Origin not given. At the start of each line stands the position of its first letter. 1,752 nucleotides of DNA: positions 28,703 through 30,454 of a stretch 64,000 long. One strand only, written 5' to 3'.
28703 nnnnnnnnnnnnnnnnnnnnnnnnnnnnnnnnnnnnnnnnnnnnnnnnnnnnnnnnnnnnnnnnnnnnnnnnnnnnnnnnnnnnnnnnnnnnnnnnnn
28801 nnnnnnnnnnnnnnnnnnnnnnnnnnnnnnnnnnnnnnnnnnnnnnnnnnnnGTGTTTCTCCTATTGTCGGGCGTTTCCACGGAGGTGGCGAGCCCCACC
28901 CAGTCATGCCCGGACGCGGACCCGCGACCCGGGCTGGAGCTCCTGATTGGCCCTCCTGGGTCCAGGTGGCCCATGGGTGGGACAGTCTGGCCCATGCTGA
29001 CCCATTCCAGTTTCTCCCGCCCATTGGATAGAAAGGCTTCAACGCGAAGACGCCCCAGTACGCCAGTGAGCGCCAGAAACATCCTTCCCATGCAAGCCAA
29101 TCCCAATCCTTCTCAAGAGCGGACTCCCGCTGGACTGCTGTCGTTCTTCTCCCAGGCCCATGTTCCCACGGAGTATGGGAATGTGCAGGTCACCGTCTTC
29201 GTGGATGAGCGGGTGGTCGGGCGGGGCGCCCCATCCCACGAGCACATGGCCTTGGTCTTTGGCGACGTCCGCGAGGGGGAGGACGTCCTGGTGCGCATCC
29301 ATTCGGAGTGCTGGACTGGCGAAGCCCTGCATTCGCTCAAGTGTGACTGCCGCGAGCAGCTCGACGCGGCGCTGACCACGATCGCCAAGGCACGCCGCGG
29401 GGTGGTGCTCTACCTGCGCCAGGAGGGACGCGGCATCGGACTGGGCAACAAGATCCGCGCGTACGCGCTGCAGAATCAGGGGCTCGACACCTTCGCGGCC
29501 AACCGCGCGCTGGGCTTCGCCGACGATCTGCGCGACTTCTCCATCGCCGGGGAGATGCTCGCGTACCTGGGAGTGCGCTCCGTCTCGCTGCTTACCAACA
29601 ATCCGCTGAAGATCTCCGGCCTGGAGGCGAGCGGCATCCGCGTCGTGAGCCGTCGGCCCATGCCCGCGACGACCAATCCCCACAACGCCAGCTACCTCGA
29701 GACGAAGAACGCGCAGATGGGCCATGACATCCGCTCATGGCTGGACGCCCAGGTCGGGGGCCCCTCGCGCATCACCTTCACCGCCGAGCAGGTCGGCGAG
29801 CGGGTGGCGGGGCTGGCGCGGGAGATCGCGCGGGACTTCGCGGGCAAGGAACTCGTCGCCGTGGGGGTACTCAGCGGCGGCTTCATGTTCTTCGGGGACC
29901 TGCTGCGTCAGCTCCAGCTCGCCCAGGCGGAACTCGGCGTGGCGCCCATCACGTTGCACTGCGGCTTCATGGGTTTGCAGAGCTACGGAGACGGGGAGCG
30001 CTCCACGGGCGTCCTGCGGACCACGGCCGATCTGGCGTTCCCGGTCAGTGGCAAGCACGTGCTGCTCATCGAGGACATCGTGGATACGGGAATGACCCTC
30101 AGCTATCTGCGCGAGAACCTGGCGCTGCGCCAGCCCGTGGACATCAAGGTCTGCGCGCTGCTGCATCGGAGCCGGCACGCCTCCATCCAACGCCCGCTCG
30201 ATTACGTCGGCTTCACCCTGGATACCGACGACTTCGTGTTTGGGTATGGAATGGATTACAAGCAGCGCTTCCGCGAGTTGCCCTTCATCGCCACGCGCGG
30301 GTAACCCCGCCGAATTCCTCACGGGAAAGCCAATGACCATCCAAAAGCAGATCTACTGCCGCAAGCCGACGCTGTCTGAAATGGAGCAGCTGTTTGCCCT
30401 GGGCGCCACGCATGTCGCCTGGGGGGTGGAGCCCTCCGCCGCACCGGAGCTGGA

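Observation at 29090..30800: GTP cyclohydrolase II fused to HGPRT, followed by a TrpF-like isomerase gene that has been cut by an IS5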

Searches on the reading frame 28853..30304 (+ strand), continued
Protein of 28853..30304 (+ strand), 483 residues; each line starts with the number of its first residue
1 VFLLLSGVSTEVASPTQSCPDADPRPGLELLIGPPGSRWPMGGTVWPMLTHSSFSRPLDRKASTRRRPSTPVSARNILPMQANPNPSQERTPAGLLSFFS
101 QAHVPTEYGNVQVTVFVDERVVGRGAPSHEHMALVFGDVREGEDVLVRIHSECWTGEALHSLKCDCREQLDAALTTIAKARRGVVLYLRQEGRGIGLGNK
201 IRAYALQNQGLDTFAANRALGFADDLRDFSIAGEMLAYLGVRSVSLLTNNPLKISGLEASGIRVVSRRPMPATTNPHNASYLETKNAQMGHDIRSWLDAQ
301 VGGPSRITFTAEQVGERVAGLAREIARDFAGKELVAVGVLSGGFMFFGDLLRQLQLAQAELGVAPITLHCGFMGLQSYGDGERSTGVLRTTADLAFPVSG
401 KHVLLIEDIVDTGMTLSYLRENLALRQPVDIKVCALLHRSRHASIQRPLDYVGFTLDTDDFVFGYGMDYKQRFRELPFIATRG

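Call 78: search_solved_structures(query=L177:10916-11386:+, max_evalue=1e-8, show_alignments=4)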
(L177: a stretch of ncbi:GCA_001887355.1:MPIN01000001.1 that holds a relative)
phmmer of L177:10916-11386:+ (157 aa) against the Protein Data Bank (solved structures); distinct sequences matched with E-value up to 1e-8: 109 (the best 60 are shown).
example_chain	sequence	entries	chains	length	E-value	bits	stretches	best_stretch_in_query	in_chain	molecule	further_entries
9svm_A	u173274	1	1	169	8e-23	84.6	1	5-156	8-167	Dihydrofolate reductase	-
9svn_A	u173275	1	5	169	8e-23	84.6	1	5-156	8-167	Dihydrofolate reductase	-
2ith_A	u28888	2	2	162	2.4e-21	79.8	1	3-154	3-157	Dihydrofolate reductase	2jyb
8uvz_A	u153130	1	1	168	2.4e-21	79.8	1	6-143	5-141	Dihydrofolate reductase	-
1vdr_A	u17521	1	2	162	3.2e-21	79.3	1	3-154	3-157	DIHYDROFOLATE REDUCTASE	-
8f09_A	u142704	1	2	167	3.4e-21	79.3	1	5-153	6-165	Dihydrofolate reductase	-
3tq8_A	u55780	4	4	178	4.9e-21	78.8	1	4-146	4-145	Dihydrofolate reductase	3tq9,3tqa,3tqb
3ia4_A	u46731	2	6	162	9.8e-21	77.8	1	5-148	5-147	Dihydrofolate reductase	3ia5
2zza_A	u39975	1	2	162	1.1e-20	77.6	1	5-148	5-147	Dihydrofolate reductase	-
7rzo_A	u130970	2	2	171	1.7e-20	77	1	5-145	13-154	Dihydrofolate reductase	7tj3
3q1h_A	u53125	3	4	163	2.1e-20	76.7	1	5-145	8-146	Dihydrofolate reductase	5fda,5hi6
8szd_A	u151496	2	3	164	2.3e-20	76.6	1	5-145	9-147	Dihydrofolate reductase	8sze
4qi9_A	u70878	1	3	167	2.4e-20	76.5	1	5-145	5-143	Dihydrofolate reductase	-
3jw3_A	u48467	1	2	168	3.9e-20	75.8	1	6-140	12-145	Dihydrofolate reductase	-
3s9u_A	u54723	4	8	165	5.1e-20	75.4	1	6-140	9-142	Dihydrofolate reductase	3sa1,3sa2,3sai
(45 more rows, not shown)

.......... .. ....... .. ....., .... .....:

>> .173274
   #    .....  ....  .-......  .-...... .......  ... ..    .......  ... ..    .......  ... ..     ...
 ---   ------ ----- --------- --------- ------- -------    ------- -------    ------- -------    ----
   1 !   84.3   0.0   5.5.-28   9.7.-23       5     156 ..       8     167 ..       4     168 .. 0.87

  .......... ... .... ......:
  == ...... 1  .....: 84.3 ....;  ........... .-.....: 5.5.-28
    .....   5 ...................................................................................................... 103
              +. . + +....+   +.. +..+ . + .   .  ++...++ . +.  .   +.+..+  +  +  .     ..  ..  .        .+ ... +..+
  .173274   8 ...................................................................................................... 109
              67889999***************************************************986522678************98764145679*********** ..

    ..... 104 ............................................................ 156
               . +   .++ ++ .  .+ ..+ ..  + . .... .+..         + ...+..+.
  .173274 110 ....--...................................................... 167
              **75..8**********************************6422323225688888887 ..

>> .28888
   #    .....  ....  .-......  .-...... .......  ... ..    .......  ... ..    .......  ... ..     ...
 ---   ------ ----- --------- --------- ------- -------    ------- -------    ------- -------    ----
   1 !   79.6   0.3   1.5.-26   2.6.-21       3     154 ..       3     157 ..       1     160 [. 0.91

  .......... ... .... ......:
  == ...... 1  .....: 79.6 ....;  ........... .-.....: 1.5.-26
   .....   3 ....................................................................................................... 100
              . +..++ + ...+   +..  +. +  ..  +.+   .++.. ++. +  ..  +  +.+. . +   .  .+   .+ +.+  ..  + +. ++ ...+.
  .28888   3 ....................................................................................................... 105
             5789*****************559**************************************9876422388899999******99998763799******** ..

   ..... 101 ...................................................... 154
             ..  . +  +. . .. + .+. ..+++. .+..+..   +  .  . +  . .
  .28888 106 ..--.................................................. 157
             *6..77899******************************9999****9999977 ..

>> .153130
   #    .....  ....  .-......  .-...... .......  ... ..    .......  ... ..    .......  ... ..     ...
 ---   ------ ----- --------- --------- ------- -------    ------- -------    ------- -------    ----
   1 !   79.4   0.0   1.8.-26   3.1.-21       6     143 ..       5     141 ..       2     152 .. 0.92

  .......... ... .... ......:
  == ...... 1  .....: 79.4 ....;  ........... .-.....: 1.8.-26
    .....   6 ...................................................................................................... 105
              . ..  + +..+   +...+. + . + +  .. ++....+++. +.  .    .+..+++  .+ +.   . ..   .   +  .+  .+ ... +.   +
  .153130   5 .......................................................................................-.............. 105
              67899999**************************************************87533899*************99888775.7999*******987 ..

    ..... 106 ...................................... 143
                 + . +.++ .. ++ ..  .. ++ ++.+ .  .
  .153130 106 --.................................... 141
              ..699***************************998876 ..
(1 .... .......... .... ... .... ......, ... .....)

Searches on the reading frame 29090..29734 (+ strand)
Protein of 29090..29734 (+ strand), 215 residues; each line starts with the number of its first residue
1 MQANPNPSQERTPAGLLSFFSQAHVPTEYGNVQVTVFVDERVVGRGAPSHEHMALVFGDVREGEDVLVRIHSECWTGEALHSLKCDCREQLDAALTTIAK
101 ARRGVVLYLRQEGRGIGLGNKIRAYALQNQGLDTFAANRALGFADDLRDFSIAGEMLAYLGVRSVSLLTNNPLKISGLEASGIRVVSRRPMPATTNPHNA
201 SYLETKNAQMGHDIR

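Call 53: search_solved_structures(query=window:29090-29734:+, max_evalue=1e-10, show_alignments=2)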
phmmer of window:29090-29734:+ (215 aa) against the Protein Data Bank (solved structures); distinct sequences matched with E-value up to 1e-10: 5.
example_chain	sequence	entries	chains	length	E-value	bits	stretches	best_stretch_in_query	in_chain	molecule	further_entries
2bz0_A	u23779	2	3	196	1.6e-57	197.6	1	21-213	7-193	GTP CYCLOHYDROLASE II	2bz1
4i14_A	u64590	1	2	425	4.6e-49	170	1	48-214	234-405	Riboflavin biosynthesis protein RibBA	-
4rl4_A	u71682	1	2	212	1.1e-47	165.5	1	18-212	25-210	GTP cyclohydrolase-2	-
7ej3_A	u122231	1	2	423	3.3e-12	49.6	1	54-201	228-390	GTP cyclohydrolase II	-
7eev_A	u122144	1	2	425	3.4e-12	49.6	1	54-201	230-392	GTP cyclohydrolase II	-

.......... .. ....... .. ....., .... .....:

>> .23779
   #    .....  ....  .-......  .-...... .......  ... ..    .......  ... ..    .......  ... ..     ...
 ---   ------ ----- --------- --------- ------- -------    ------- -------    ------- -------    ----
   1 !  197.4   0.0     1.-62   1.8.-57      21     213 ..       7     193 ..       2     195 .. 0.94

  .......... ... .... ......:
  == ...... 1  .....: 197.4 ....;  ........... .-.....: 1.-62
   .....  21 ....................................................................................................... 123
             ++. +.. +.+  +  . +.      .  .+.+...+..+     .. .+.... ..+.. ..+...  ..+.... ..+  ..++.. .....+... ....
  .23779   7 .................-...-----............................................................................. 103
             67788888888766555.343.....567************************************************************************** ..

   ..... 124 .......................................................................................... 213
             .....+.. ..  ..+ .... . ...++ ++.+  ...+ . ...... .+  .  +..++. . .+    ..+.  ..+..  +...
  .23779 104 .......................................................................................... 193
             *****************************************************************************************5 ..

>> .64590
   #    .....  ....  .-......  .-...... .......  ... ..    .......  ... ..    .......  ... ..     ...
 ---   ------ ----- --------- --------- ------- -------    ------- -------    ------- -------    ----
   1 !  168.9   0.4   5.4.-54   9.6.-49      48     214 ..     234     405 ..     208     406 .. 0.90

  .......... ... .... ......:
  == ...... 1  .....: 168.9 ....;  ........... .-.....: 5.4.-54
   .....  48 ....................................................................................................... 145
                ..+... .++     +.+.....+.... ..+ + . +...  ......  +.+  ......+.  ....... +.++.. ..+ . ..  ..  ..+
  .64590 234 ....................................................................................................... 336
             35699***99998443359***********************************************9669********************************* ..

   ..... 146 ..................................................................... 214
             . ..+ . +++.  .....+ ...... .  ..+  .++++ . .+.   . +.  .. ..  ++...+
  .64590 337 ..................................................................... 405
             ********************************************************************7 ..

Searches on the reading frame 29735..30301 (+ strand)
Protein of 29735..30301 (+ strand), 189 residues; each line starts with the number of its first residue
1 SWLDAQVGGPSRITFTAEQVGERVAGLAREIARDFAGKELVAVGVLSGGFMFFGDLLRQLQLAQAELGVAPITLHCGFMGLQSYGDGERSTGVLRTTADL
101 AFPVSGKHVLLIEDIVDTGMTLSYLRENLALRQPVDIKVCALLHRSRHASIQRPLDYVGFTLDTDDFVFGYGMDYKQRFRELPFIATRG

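Call 52: search_solved_structures(query=window:29735-30301:+, max_evalue=1e-10, show_alignments=3)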
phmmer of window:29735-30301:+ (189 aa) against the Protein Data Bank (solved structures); distinct sequences matched with E-value up to 1e-10: 53.
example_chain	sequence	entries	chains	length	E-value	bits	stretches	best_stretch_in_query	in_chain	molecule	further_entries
2geb_A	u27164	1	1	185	4.5e-36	127.7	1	12-186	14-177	Hypoxanthine-guanine phosphoribosyltransferase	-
1r3u_A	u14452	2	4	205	4.9e-36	127.6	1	12-186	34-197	Hypoxanthine-guanine phosphoribosyltransferase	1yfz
3acb_A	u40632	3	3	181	1.8e-35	125.7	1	11-186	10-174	Hypoxanthine-guanine phosphoribosyltransferase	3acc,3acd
1g9s_A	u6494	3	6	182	4e-34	121.4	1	18-186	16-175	HYPOXANTHINE PHOSPHORIBOSYLTRANSFERASE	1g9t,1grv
1j7j_A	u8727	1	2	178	7.6e-34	120.4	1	18-186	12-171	hypoxanthine phosphoribosyltransferase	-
8cag_A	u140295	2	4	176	9.4e-34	120.1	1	18-186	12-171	Hypoxanthine phosphoribosyltransferase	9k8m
5knr_A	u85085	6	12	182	1e-33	120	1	18-186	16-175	Hypoxanthine-guanine phosphoribosyltransferase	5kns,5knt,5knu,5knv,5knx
3o7m_A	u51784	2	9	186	2.4e-33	118.8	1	15-187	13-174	Hypoxanthine phosphoribosyltransferase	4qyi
4pfq_A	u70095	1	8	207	3e-33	118.5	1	12-186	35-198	Hypoxanthine phosphoribosyltransferase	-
3ohp_A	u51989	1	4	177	4.5e-32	114.6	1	14-186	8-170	Hypoxanthine phosphoribosyltransferase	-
4rht_A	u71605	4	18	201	1.1e-31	113.4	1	11-187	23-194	Hypoxanthine-guanine phosphoribosyltransferase Hpt | Hypoxanthine-guanine phosphoribosyltransferase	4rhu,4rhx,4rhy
5knp_A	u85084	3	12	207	1.2e-31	113.2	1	11-187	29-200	Hypoxanthine-guanine phosphoribosyltransferase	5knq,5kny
6d9q_A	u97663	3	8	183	2.2e-30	109.2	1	12-186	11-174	Hypoxanthine phosphoribosyltransferase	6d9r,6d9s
3h83_A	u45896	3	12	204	3.1e-30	108.7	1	12-186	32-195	Hypoxanthine phosphoribosyltransferase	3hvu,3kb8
4lyy_A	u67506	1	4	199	1.4e-29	106.5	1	11-186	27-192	Hypoxanthine phosphoribosyltransferase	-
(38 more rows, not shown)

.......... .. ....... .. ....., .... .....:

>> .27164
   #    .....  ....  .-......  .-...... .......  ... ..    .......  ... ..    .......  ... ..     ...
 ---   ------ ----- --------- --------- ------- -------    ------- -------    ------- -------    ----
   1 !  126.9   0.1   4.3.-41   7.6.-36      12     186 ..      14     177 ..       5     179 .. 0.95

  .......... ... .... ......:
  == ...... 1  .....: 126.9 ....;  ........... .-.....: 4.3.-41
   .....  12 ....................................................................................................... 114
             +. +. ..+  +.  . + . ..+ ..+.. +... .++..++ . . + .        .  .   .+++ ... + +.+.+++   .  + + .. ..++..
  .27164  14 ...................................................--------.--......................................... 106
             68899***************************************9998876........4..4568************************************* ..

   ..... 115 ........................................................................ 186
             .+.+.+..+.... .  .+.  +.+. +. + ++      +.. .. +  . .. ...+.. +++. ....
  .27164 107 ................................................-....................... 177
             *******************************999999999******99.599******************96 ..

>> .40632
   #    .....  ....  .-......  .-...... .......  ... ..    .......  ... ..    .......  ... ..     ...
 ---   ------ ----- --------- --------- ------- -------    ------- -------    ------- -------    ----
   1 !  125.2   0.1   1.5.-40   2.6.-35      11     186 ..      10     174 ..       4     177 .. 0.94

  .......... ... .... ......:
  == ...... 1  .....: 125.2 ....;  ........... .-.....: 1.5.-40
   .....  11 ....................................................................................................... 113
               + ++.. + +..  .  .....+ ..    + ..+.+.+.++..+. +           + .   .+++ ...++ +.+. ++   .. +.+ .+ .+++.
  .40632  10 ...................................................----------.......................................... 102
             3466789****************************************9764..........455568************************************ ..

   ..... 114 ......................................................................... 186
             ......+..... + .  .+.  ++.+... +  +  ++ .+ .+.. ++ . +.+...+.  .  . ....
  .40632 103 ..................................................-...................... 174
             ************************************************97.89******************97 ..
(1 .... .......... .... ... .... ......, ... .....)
